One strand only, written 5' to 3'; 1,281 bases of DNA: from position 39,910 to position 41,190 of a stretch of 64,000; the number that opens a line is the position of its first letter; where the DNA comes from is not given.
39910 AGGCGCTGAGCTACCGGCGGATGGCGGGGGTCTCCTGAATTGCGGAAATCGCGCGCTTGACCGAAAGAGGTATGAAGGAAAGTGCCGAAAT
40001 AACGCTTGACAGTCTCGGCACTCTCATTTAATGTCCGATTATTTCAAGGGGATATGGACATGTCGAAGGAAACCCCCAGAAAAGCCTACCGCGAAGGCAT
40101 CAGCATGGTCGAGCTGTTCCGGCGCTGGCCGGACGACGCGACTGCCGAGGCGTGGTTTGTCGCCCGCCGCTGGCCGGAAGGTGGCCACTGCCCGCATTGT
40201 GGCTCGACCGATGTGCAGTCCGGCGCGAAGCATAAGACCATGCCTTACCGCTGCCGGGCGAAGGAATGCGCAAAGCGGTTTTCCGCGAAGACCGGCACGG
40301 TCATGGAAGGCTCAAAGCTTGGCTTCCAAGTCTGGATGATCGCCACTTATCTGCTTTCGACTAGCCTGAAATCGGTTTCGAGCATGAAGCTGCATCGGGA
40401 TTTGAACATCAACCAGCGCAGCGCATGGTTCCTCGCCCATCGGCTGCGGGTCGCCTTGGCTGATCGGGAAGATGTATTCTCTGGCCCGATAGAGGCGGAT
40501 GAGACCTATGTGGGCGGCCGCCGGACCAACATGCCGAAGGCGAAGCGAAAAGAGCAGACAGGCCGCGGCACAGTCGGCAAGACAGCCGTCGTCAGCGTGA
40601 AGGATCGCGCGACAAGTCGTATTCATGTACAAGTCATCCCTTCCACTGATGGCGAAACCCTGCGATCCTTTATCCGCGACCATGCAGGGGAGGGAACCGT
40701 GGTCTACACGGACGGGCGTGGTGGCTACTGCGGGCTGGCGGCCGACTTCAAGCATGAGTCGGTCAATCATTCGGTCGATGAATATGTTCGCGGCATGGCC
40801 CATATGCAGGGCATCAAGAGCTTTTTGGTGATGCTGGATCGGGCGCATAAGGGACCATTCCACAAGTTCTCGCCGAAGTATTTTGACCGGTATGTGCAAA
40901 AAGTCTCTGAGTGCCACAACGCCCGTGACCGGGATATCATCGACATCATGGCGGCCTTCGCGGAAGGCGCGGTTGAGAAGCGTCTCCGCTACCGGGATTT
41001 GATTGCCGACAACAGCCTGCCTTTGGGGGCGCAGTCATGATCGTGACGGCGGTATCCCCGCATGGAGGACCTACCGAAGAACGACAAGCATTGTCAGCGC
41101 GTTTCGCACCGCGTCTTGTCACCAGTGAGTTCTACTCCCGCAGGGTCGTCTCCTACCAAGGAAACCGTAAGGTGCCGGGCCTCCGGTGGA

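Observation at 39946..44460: IS1595-family transposase translationally coupled to an M-R-(small ORF)-M restriction-modification module in a lower-GC island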

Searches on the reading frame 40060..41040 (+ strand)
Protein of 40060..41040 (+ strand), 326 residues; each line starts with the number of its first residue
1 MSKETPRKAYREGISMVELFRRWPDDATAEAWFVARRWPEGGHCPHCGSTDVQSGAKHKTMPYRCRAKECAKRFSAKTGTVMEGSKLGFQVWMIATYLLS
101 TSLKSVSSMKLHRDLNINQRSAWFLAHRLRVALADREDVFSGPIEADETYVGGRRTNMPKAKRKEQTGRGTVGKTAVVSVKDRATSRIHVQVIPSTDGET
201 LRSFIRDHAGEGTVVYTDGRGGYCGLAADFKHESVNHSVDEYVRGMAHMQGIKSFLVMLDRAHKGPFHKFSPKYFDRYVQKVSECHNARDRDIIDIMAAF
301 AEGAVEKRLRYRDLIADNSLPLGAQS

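Call 5: search_protein_families(library=pfam, proteins=[window:40060-41040:+], max_evalue=0.01)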
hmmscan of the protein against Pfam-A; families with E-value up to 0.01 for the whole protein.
window:40060-41040:+ (326 aa): 2 families
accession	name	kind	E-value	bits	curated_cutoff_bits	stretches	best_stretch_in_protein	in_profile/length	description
PF12762.13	DDE_Tnp_IS1595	-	8.7e-35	120.4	27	1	141-281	3-147/153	ISXO2-like transposase domain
PF12760.12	Zn_ribbon_IS1595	-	1.3e-06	28.7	25.4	1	24-72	1-45/46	Transposase zinc-ribbon domain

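Call 6: search_protein_families(library=ncbifam, proteins=[window:40060-41040:+], max_evalue=0.01)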
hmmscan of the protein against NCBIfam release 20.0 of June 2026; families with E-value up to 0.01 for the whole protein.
window:40060-41040:+ (326 aa): 2 families
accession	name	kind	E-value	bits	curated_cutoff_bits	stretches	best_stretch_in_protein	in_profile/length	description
NF033547.1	transpos_IS1595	equivalog_domain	6.7e-44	150.3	75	1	85-287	2-213/215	IS1595 family transposase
NF050000.1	IS1_IS1595_Zn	domain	0.001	19.5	28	1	44-76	1-33/34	IS1/IS1595 family N-terminal zinc-binding domain-containing protein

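Call 12: find_encoding_contigs(protein=window:40060-41040:+, flank=10000, max_places=10)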
Protein window:40060-41040:+ (326 aa): no gene with exactly this product is on record in the collection.

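Call 14: find_related_loci(query=window:40060-41040:+, collection=genome_contigs, flank=8000)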
Query window:40060-41040:+ (326 aa) in genome_contigs; peptide patterns used: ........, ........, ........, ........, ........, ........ (x = any residue, [..] = any of these).
173 stretches matched a pattern; 59 encode a relative of the query (tblastn E <= 1e-3); 58 distinct loci.
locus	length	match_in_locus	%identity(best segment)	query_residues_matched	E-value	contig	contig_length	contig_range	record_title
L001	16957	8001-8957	77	8-326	7e-173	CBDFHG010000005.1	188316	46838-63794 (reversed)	MAG: Thermohalobaculum sp. isolate 6f21eef3-4e04-431d-82cf-8d107b5bd39d genome assembly, contig: contig_5, whole genome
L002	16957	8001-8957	77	8-326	8e-173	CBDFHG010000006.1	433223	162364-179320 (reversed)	MAG: Thermohalobaculum sp. isolate 6f21eef3-4e04-431d-82cf-8d107b5bd39d genome assembly, contig: contig_6, whole genome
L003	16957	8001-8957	77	8-326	8e-173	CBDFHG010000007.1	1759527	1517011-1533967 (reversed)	MAG: Thermohalobaculum sp. isolate 6f21eef3-4e04-431d-82cf-8d107b5bd39d genome assembly, contig: contig_7, whole genome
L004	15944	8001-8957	77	8-326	1e-172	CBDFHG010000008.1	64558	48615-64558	MAG: Thermohalobaculum sp. isolate 6f21eef3-4e04-431d-82cf-8d107b5bd39d genome assembly, contig: contig_8, whole genome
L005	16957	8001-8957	77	8-326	3e-172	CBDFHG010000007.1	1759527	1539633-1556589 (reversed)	MAG: Thermohalobaculum sp. isolate 6f21eef3-4e04-431d-82cf-8d107b5bd39d genome assembly, contig: contig_7, whole genome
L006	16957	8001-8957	77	8-326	3e-172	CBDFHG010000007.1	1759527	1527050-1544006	MAG: Thermohalobaculum sp. isolate 6f21eef3-4e04-431d-82cf-8d107b5bd39d genome assembly, contig: contig_7, whole genome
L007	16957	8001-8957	76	8-326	1e-170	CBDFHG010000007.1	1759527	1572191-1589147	MAG: Thermohalobaculum sp. isolate 6f21eef3-4e04-431d-82cf-8d107b5bd39d genome assembly, contig: contig_7, whole genome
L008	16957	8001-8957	76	8-326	2e-170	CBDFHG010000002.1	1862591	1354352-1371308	MAG: Thermohalobaculum sp. isolate 6f21eef3-4e04-431d-82cf-8d107b5bd39d genome assembly, contig: contig_2, whole genome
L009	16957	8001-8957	76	8-326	2e-169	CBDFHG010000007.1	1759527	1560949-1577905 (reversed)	MAG: Thermohalobaculum sp. isolate 6f21eef3-4e04-431d-82cf-8d107b5bd39d genome assembly, contig: contig_7, whole genome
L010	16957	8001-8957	76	8-326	1e-169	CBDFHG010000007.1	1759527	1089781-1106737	MAG: Thermohalobaculum sp. isolate 6f21eef3-4e04-431d-82cf-8d107b5bd39d genome assembly, contig: contig_7, whole genome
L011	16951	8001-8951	77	10-326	9e-167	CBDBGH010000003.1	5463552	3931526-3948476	MAG: Alphaproteobacteria bacterium isolate b99f4e08-eaad-4535-8bab-8af14a35acd4 genome assembly, contig: contig_2, whole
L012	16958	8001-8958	78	8-326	2e-155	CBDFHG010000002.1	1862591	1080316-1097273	MAG: Thermohalobaculum sp. isolate 6f21eef3-4e04-431d-82cf-8d107b5bd39d genome assembly, contig: contig_2, whole genome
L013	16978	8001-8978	65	1-326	4e-145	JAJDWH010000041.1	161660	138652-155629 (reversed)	MAG: Alphaproteobacteria bacterium isolate jk18x25bins.17 k141_739638, whole genome shotgun sequence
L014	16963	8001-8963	65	8-326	3e-144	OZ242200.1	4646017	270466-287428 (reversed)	MAG: Alphaproteobacteria bacterium isolate c7213ef7-7b21-4b7f-b524-caa2f272e1da genome assembly, chromosome: 1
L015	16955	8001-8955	77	8-326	5e-144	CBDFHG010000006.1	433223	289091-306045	MAG: Thermohalobaculum sp. isolate 6f21eef3-4e04-431d-82cf-8d107b5bd39d genome assembly, contig: contig_6, whole genome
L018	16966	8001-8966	65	5-326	3e-141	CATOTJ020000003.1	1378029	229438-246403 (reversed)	MAG: uncultured Limibaculum sp. isolate b63fced4-1a4c-4b42-b693-e39f1c94bd2f genome assembly, contig: contig_3, whole ge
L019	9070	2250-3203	67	5-325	1e-139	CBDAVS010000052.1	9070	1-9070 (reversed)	MAG: uncultured Rhodobacter sp. isolate 0387c818-dba8-4a11-a5d3-952c4dc739e2 genome assembly, contig: contig_52, whole g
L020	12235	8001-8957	65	4-326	2e-138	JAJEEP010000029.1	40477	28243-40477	MAG: Alphaproteobacteria bacterium isolate p16x34bins.43 k141_62028, whole genome shotgun sequence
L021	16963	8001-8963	65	4-326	8e-138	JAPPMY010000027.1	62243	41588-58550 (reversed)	MAG: Rhodospirillales bacterium isolate RHO3_bin_58 NODE_1110_length_62243_cov_25.874252, whole genome shotgun sequence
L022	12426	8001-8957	62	1-321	6e-137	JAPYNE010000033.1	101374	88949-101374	MAG: Gammaproteobacteria bacterium isolate r_cahl1 Seq33, whole genome shotgun sequence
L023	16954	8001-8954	65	5-325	1e-135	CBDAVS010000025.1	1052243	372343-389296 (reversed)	MAG: uncultured Rhodobacter sp. isolate 0387c818-dba8-4a11-a5d3-952c4dc739e2 genome assembly, contig: contig_25, whole g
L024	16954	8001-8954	65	5-325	1e-135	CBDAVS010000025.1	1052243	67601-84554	MAG: uncultured Rhodobacter sp. isolate 0387c818-dba8-4a11-a5d3-952c4dc739e2 genome assembly, contig: contig_25, whole g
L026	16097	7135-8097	64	4-326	4e-135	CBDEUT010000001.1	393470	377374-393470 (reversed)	MAG: Alphaproteobacteria bacterium isolate fc402c75-b288-4e17-89ce-89b0a21d97e0 genome assembly, contig: contig_1, whole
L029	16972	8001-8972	59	3-326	5e-128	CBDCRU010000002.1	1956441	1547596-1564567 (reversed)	MAG: Alphaproteobacteria bacterium isolate 004192cc-7be1-4318-a486-98437b1b10df genome assembly, contig: contig_2, whole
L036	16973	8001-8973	68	1-324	8e-119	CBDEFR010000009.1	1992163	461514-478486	MAG: Paracoccaceae bacterium isolate db516e36-ecb8-4310-aa55-834584afd9cf genome assembly, contig: contig_9, whole genom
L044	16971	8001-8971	74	1-324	2e-121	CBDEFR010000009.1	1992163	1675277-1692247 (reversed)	MAG: Paracoccaceae bacterium isolate db516e36-ecb8-4310-aa55-834584afd9cf genome assembly, contig: contig_9, whole genom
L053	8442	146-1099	65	6-326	5e-141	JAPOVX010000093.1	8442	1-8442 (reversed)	MAG: Rhodobacteraceae bacterium isolate COS2_bin_10 NODE_2063_length_8442_cov_8.69524, whole genome shotgun sequence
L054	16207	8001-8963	54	6-326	3e-111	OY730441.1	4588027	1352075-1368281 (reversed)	MAG: Alphaproteobacteria bacterium isolate 2bca5935-da77-4c02-97f9-8bc961abb569 genome assembly, chromosome: 1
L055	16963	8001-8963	64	4-326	2e-137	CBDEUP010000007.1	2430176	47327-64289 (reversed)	MAG: Alphaproteobacteria bacterium isolate d5badbbc-828c-4e68-9d16-dc84226a5d6f genome assembly, contig: contig_7, whole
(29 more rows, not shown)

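Call 25: search_protein_families(library=pfam, proteins=[L018:8966-9868:+, L018:9865-10620:+, L054:8967-10595:+, L054:10819-11451:+, L023:8964-9581:+, L036:9062-9511:+, L022:9282-10370:+, L014:9185-9757:+, L014:9703-10668:-, L026:8665-10236:+], max_evalue=0.01)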
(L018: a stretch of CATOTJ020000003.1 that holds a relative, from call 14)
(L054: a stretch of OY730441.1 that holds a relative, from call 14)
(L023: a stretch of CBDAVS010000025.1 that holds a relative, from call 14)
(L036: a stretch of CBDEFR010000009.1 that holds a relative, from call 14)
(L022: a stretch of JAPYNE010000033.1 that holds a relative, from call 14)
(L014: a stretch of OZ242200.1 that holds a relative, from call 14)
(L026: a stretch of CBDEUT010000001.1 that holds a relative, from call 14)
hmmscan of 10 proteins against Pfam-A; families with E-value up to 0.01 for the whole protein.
L018:8966-9868:+ (300 aa): 1 family
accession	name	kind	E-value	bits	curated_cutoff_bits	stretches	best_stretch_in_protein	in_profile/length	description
PF01555.25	N6_N4_Mtase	-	1.2e-41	143.5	26.7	1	54-295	1-220/221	DNA methylase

L018:9865-10620:+ (251 aa): 1 family
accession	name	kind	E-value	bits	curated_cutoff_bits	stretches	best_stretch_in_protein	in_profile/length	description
PF17411.7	SmaI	-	6.4e-05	23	27.3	1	13-248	8-238/240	Type II site-specific deoxyribonuclease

L054:8967-10595:+ (542 aa): 6 families
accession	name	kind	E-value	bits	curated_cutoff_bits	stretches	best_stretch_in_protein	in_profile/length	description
PF01555.25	N6_N4_Mtase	-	1.8e-43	149.5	26.7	1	24-357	1-220/221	DNA methylase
PF22722.2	NA-iREase1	-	1.7e-05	25.2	27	1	405-485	18-92/106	NACHT-associated inactive Restriction Endonuclease 1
PF04471.18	Mrr_cat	-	4.1e-05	24.1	21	1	411-483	29-99/115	Restriction endonuclease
PF03602.21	Cons_hypoth95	-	5e-05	23.5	24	0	6-43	96-133/182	Conserved hypothetical protein 95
PF13649.12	Methyltransf_25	-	0.0022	19.1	27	1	322-375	1-52/97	Methyltransferase domain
PF09903.14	DUF2130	-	0.0031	17.3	26.7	1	424-479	75-136/255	Uncharacterized protein conserved in bacteria (DUF2130)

L054:10819-11451:+ (210 aa): 0 families

L023:8964-9581:+ (205 aa): 2 families
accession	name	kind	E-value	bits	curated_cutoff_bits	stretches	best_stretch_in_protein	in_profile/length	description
PF01555.25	N6_N4_Mtase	-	3.2e-18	66.9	26.7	1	27-190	1-129/221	DNA methylase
PF03602.21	Cons_hypoth95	-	0.0068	16.5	24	0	22-41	109-128/182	Conserved hypothetical protein 95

L036:9062-9511:+ (149 aa): 1 family
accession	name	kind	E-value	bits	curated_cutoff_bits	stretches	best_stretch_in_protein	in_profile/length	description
PF22522.2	DUF6998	-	1.4e-10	41.6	27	1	10-141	7-126/136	Family of unknown function (DUF6998)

L022:9282-10370:+ (362 aa): 3 families
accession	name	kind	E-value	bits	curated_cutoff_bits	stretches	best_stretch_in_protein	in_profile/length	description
PF01555.25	N6_N4_Mtase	-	3.9e-27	96.1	26.7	1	80-194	111-219/221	DNA methylase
PF01844.29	HNH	-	9.7e-12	45.3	21.4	1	267-311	1-46/47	HNH endonuclease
PF14279.12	HNH_5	-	7.6e-06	26.2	27.5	1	267-309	1-43/56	HNH endonuclease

L014:9185-9757:+ (190 aa): 0 families

L014:9703-10668:- (321 aa): 0 families

L026:8665-10236:+ (523 aa): 0 families

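Call 27: search_protein_families(library=pfam, proteins=[L020:9585-10178:+, L020:10387-11376:-, L021:10435-11376:-, L029:9678-11198:-, L055:9547-10401:+, L055:11688-12668:-, L019:4023-5549:-, L019:5723-7102:+, L053:1979-2464:-, L053:1551-1985:-], max_evalue=0.01)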
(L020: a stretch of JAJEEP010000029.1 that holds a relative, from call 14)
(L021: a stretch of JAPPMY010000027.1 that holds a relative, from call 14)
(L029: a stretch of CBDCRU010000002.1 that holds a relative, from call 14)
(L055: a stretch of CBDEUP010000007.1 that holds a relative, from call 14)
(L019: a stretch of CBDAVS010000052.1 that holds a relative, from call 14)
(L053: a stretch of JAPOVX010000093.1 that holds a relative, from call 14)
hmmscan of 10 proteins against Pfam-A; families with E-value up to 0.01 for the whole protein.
L020:9585-10178:+ (197 aa): 2 families
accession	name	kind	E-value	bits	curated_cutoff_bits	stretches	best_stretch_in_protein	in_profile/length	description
PF22769.1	DCD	-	2.8e-33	115.6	27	1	2-166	1-151/153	dCTP deaminase-like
PF06559.16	DCD_N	-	0.00037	20.8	21.4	1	2-144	4-141/164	2'-deoxycytidine 5'-triphosphate deaminase (DCD) N-terminal domain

L020:10387-11376:- (329 aa): 1 family
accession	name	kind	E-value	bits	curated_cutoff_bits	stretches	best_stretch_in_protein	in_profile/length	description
PF01298.24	TbpB_B_D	-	0.0074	17.2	26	0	300-328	94-126/126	C-lobe and N-lobe beta barrels of Tf-binding protein B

L021:10435-11376:- (313 aa): 0 families

L029:9678-11198:- (506 aa): 0 families

L055:9547-10401:+ (284 aa): 0 families

L055:11688-12668:- (326 aa): 0 families

L019:4023-5549:- (508 aa): 0 families

L019:5723-7102:+ (459 aa): 0 families

L053:1979-2464:- (161 aa): 0 families

L053:1551-1985:- (144 aa): 0 families

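Call 36: search_dna_similar(query=window:40060-41040:+, collection=plasmids, mode=protein, max_rows=30)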
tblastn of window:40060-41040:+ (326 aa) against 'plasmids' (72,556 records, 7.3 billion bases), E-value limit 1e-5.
Records with a match: 474; places in all: 663; records where one place covers at least 80% of the query: 194.
Best place of each record, by identity: <60% 474.
By first word of the organism name: Sinorhizobium 41; Pseudosulfitobacter 30; Ralstonia 30; Acinetobacter 29; Xanthomonas 18; Aeromonas 17; Rhizobium 14; Mesorhizobium 13; Haloarcula 12; Chondrinema 11; and 116 more.
By predicted mobility (MOB-suite, as given by PLSDB): non-mobilizable 242; conjugative 136; mobilizable 96.
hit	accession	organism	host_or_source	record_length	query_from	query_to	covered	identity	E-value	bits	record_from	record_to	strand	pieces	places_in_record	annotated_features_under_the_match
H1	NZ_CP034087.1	Methylocystis rosea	cell culture,groundwater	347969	15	316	93%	35.6%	2e-44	169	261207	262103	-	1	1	IS1595 family transposase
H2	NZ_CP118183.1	Entomospira culicis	Culex pipiens,cell culture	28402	15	322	94%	34.1%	2e-50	186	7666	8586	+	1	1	IS1595 family transposase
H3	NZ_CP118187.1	Entomospira culicis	Culex pipiens,cell culture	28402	15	322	94%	34.1%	2e-50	186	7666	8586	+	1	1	IS1595 family transposase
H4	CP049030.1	Rhodobacteraceae bacterium SC52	Apostichopus japonicus,pure ...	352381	15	277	81%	37.4%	3e-46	174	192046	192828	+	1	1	none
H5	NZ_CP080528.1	Mesorhizobium sp. AR07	Oxytropis sp.,Cell culture,root nodule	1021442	23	312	89%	33.8%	4e-37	148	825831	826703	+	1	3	record has no annotation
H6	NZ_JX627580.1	Methylobacterium oryzae CBMB20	-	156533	25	314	89%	33.0%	5e-37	148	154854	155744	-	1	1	IS1595 family transposase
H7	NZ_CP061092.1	Roseomonas marmotae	Marmota himalayana,pure culture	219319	38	313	85%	33.8%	7e-35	141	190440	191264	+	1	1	IS1595 family transposase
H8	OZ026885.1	Candidatus Methylocalor cossyra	-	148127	8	305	91%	30.5%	3e-33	137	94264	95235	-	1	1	transposase | protein of unknown function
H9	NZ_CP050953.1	Rhodococcus sp. DMU1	cell culture,activated sludge in our lab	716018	15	316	93%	29.5%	3e-23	107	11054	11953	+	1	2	none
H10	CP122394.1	Geminicoccaceae bacterium SCSIO 64248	Montipora informis (coral)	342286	1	305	94%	28.6%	2e-24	110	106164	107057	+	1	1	IS1595 family transposase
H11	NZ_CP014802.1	Salipiger profundus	single cell,environmental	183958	6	290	87%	30.2%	1e-27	120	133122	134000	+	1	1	IS1595 family transposase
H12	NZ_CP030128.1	Indioceanicola profundi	sediment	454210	22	281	80%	32.8%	1e-33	138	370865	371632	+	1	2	IS1595 family transposase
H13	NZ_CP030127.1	Indioceanicola profundi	sediment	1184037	22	281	80%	32.8%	1e-33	138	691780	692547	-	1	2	none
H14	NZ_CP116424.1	Sulfitobacter faviae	Hexacorallia,culture,Cold water coral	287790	15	307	90%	29.1%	1e-24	111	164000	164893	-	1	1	none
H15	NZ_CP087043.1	Pseudosulfitobacter pseudonitzschiae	Mediolabrus comicus,The surface ...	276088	25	312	88%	29.5%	1e-27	120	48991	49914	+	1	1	IS1595 family transposase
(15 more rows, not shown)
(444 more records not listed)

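Call 56: search_protein_families(library=padloc, proteins=[L036:9062-9511:+, L020:9585-10178:+, L054:8967-10595:+, L054:10819-11451:+, L022:9282-10370:+, L014:9185-9757:+], max_evalue=0.001)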
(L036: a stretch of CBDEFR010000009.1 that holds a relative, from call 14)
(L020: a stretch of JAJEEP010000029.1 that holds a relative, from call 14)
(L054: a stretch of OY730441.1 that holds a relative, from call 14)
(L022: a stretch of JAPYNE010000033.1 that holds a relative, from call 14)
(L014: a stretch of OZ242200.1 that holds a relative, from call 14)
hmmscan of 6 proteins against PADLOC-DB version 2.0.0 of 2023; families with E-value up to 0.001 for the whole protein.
L036:9062-9511:+ (149 aa): 2 families
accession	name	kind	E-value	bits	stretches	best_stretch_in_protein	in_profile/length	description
PDLC03209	mREase_II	-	1.8e-34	117.2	1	4-146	14-157/166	Type II methyl-directed restriction enzyme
PDLC03212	mREase_II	-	5.8e-07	27.5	1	28-107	36-114/161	Type II methyl-directed restriction enzyme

L020:9585-10178:+ (197 aa): 0 families

L054:8967-10595:+ (542 aa): 66 families (the best 25 are shown)
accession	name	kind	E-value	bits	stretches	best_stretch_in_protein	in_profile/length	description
PDLC03354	MTase_II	-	8.3e-72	240.5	1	102-365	122-387/425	Type II methyltransferase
PDLC03339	MTase_II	-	1.4e-47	160.4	3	264-361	175-272/399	Type II methyltransferase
PDLC03300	MTase_II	-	3.3e-40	136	2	106-196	83-176/302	Type II methyltransferase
PDLC03644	MTase_III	-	3.6e-37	126.3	1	108-362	108-395/542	Type III methyltransferase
PDLC03633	MTase_III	-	1e-36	124.8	2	294-403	288-391/616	Type III methyltransferase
PDLC03638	MTase_III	-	2e-35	120.3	1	108-350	430-667/816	Type III methyltransferase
PDLC03636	MTase_III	-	1.5e-34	117.8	2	109-200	96-189/575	Type III methyltransferase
PDLC03371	MTase_II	-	7.2e-33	112.2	1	2-362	10-254/260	Type II methyltransferase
PDLC03635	MTase_III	-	3e-29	100.2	2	108-203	267-366/708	Type III methyltransferase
PDLC03299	MTase_II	-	7.7e-29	99.1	2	292-368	189-265/296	Type II methyltransferase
PDLC03634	MTase_III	-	3.6e-25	86.9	1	24-333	117-423/621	Type III methyltransferase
PDLC03641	MTase_III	-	1.2e-24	84.9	1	24-339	127-431/657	Type III methyltransferase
PDLC03265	MTase_II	-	5.5e-24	83.2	2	276-361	244-329/333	Type II methyltransferase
PDLC03738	oMTase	-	1.7e-22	77.6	1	299-372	204-277/376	orphan methyltransferase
PDLC03216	MTase_II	-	2.4e-22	77.4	1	299-368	194-263/364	Type II methyltransferase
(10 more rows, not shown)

L054:10819-11451:+ (210 aa): 0 families

L022:9282-10370:+ (362 aa): 58 families (the best 25 are shown)
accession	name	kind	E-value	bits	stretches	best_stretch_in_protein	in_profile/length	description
PDLC03371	MTase_II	-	4.7e-28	96.4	1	80-201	152-255/260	Type II methyltransferase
PDLC03339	MTase_II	-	2.5e-26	90.4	1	120-201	193-274/399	Type II methyltransferase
PDLC03300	MTase_II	-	2.6e-26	90.4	1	81-204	168-282/302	Type II methyltransferase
PDLC03299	MTase_II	-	5e-26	89.9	1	80-199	141-258/296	Type II methyltransferase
PDLC03320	MTase_II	-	1.3e-21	75.1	1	80-200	158-276/289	Type II methyltransferase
PDLC03354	MTase_II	-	2.1e-19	67.8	1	130-203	314-387/425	Type II methyltransferase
PDLC03633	MTase_III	-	3.1e-18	63.8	1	77-198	229-353/616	Type III methyltransferase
PDLC03353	MTase_II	-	1e-17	62.5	1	121-199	175-251/260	Type II methyltransferase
PDLC03216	MTase_II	-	9e-17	59.1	1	122-201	174-258/364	Type II methyltransferase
PDLC03738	oMTase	-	3.6e-16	56.8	1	132-214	199-280/376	orphan methyltransferase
PDLC03636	MTase_III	-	4.6e-16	56.7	1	133-202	340-409/575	Type III methyltransferase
PDLC03638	MTase_III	-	1.1e-15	55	1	130-204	609-683/816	Type III methyltransferase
PDLC03387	MTase_II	-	1.2e-15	55.5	1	115-201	196-278/289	Type II methyltransferase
PDLC03635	MTase_III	-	5.4e-15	53.1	1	118-201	490-575/708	Type III methyltransferase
PDLC03251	MTase_II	-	9.2e-15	52.6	1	128-199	195-267/282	Type II methyltransferase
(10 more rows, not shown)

L014:9185-9757:+ (190 aa): 0 families
